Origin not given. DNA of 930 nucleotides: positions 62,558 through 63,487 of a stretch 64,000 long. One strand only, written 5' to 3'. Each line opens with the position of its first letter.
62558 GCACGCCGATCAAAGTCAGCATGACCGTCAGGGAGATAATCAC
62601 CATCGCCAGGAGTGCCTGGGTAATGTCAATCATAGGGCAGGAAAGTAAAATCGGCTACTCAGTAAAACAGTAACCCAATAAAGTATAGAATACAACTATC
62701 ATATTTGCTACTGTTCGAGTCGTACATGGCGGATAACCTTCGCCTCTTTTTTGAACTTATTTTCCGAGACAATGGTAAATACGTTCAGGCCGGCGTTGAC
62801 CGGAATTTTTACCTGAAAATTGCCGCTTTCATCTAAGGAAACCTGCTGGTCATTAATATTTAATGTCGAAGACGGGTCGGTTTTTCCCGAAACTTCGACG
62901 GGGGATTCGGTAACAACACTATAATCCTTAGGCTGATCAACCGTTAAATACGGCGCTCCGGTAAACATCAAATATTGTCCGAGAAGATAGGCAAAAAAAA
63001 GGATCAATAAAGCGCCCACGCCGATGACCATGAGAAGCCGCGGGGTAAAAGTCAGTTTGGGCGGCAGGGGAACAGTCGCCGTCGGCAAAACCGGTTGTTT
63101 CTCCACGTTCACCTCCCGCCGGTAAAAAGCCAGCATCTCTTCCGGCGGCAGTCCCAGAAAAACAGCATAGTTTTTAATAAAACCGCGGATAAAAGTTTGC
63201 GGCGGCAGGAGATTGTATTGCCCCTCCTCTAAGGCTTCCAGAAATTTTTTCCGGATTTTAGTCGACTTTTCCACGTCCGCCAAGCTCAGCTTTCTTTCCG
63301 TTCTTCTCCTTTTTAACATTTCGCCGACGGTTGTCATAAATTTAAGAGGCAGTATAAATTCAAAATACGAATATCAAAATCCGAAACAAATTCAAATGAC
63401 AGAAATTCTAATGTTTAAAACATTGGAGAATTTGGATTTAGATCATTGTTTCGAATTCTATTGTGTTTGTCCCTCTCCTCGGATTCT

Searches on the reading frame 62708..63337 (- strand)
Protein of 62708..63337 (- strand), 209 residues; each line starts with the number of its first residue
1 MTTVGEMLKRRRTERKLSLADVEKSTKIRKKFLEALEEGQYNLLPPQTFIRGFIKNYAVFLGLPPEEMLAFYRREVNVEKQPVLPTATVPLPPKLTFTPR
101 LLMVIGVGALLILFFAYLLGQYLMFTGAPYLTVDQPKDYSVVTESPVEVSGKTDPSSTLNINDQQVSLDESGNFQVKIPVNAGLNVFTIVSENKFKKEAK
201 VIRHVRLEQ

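Call 58: find_encoding_contigs(protein=window:62708-63337:-, flank=10000, max_places=1)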
Protein window:62708-63337:- (209 aa): 7 contigs read that carry it; 1 place shown.
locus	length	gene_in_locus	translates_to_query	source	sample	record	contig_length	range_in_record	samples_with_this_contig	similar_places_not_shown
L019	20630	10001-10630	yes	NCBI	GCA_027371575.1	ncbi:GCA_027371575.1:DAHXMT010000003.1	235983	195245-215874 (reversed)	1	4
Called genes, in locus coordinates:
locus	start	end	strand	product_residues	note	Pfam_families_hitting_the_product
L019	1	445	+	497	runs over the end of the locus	PF00009:GTP_EFTU, PF00025:Arf (weak), PF00071:Ras (weak), PF01926:MMR_HSR1, PF02421:FeoB_N (weak), PF09439:SRPRB (faint), PF22042:EF-G_D2, PF11987:IF-2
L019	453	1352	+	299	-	PF01368:DHH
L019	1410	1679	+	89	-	PF00312:Ribosomal_S15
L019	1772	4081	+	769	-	PF01138:RNase_PH, PF23459:S1_RRP5 (faint), PF03725:RNase_PH_C, PF03726:PNPase (weak), PF01138:RNase_PH, PF00013:KH_1, PF00575:S1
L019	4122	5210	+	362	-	PF00004:AAA, PF07728:AAA_5 (weak), PF22667:Lon_lid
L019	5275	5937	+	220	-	PF03167:UDG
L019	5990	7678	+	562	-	PF00753:Lactamase_B, PF12706:Lactamase_B_2, PF22505:RNase_J_b_CASP, PF17770:RNase_J_C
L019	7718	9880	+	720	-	PF17854:FtsK_alpha, PF01580:FtsK_SpoIIIE, PF09397:FtsK_gamma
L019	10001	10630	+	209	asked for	PF12844:HTH_19, PF13413:HTH_25, PF09136:Glucodextran_B (weak)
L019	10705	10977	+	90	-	-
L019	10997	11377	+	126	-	PF12732:YtxH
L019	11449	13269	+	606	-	PF01411:tRNA-synt_2c, PF07973:tRNA_SAD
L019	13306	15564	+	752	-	PF04865:Baseplate_J (weak)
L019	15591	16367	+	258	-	PF04203:Sortase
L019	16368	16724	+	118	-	PF03652:RuvX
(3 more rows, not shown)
